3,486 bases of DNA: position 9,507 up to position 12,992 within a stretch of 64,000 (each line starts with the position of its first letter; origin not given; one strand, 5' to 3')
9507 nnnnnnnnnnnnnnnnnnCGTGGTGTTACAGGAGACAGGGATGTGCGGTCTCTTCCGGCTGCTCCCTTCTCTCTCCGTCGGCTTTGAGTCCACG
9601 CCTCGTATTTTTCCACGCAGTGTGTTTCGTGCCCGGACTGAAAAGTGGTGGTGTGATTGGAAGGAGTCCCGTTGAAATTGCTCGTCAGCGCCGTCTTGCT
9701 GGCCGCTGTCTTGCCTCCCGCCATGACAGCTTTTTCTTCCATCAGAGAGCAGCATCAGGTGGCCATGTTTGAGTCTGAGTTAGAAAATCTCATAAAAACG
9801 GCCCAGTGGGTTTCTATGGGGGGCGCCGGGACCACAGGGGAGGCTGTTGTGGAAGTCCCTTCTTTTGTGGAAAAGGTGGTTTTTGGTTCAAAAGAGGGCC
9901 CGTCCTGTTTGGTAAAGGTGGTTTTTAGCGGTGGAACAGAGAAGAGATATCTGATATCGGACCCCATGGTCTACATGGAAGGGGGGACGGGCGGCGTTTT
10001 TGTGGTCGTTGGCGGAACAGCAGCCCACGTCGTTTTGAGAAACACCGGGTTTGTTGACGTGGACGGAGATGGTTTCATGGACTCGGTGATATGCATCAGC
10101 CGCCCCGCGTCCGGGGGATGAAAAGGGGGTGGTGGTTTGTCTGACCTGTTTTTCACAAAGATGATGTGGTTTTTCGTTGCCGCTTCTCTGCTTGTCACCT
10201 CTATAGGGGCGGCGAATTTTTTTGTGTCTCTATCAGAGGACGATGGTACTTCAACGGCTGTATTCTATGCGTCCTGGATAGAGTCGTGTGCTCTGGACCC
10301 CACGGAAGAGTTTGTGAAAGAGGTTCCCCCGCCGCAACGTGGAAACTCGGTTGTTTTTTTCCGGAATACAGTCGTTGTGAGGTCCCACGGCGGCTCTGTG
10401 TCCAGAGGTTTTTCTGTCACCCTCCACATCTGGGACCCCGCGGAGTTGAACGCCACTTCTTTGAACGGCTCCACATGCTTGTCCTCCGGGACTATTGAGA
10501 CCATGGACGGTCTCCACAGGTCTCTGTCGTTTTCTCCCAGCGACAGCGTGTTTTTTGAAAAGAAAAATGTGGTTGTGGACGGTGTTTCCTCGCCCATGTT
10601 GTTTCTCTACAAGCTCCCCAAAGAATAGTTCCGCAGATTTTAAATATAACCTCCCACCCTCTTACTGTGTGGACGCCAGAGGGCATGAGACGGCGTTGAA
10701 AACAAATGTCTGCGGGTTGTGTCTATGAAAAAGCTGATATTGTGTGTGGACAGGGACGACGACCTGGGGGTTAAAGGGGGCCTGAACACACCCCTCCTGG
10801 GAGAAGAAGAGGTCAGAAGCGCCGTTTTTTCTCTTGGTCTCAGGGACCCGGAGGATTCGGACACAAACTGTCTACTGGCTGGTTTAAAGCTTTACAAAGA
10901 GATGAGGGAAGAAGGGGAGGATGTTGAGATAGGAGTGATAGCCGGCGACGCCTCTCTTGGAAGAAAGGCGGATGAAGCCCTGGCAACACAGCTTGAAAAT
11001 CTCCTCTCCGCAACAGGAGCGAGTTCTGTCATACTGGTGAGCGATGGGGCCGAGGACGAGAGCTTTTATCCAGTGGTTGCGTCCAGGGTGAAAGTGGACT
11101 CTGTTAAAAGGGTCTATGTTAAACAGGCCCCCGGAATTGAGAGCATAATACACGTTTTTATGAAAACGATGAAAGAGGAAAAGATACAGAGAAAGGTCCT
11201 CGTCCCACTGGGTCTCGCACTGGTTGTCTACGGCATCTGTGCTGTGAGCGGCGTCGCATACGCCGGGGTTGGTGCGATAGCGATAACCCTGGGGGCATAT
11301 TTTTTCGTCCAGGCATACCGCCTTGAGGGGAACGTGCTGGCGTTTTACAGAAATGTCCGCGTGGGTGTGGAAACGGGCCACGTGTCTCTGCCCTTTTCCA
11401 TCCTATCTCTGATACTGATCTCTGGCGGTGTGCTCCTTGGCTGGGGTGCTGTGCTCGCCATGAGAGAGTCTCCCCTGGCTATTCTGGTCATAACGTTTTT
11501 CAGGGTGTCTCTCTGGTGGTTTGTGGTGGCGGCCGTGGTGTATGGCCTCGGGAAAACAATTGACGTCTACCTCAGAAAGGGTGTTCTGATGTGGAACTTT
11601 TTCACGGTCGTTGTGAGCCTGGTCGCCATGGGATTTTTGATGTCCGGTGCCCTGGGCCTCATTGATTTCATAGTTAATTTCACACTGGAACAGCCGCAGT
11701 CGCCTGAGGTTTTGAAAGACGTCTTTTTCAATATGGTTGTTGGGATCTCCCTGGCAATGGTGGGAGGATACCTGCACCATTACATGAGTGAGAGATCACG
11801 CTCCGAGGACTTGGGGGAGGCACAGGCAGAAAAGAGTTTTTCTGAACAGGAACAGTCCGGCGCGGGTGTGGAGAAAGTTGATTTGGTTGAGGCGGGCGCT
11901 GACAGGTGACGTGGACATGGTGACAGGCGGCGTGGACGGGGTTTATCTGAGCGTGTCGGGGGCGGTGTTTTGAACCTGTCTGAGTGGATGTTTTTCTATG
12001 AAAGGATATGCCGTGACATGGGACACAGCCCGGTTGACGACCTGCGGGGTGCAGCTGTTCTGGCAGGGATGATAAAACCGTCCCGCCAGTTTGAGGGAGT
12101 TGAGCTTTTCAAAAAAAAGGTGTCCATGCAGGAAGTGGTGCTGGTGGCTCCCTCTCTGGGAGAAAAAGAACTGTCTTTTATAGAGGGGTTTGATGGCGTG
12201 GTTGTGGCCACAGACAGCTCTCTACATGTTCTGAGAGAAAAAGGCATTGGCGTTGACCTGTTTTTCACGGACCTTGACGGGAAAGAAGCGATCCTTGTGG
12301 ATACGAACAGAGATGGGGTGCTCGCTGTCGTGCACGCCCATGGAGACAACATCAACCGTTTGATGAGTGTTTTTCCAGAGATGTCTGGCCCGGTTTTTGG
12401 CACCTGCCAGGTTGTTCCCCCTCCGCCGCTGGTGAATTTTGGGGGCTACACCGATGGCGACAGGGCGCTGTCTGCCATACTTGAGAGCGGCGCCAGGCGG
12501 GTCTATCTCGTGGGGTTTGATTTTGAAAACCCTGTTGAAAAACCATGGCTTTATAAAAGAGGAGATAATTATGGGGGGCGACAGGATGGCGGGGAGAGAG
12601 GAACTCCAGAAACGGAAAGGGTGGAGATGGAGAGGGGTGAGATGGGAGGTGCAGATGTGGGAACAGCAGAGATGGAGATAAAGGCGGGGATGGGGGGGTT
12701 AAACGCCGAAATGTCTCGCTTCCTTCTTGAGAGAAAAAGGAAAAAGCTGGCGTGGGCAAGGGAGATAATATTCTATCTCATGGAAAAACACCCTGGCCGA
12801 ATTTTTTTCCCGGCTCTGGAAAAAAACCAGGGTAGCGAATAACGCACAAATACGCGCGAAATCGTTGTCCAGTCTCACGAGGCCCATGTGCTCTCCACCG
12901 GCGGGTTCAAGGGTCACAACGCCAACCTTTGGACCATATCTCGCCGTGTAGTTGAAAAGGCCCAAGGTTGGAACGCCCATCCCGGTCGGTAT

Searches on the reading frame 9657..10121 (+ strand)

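Call 35: search_protein_families(library=pfam, proteins=[window:9657-10121:+], max_evalue=1)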
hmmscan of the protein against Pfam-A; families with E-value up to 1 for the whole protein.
window:9657-10121:+ (154 aa): 5 families
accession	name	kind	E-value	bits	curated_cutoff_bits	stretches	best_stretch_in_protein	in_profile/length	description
PF23993.1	DUF7311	-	0.022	15.8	27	1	9-128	9-137/150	Domain of unknown function (DUF7311)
PF09571.16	RE_XcyI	-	0.023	14.4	25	1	30-73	20-63/305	XcyI restriction endonuclease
PF25171.1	Beta-prop_WDR36-Utp21_1st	-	0.11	12.4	80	1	26-87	78-136/266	WDR36/Utp21 first beta-propeller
PF22880.2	DUF7019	-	0.13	12.5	22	1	99-127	93-121/212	Family of unknown function (DUF7019)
PF13275.11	S4_2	-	0.45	10.9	24.6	0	41-57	9-25/65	S4 domain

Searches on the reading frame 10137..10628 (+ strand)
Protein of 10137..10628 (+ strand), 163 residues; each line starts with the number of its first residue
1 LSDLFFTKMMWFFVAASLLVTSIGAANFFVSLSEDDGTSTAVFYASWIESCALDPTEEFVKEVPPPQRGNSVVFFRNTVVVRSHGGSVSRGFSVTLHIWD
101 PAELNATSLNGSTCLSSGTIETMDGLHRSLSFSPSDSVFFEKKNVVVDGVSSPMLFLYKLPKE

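Call 35: search_protein_families(library=pfam, proteins=[window:10137-10628:+], max_evalue=1)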
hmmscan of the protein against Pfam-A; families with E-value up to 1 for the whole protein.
window:10137-10628:+ (163 aa): 1 family
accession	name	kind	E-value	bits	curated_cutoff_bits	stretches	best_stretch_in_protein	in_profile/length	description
PF02504.20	FA_synthesis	-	0.16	11.4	29.1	1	13-94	229-308/324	Fatty acid synthesis protein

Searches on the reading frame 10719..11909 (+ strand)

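Call 61: search_protein_families(library=pfam, proteins=[window:10719-11909:+], max_evalue=0.05)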
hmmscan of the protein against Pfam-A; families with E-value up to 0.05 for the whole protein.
window:10719-11909:+ (396 aa): 1 family
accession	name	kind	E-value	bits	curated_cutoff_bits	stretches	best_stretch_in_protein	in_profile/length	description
PF04123.18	DUF373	-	2.9e-90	303.5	28.3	1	5-345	2-333/335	Domain of unknown function (DUF373)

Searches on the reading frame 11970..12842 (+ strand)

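Call 61: search_protein_families(library=pfam, proteins=[window:11970-12842:+], max_evalue=0.05)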
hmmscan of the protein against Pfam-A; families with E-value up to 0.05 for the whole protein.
window:11970-12842:+ (290 aa): 1 family
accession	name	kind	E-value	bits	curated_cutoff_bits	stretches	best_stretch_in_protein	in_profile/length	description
PF01973.23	MptE-like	-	1.2e-11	45.1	34.6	1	52-187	23-168/171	6-hydroxymethylpterin diphosphokinase MptE-like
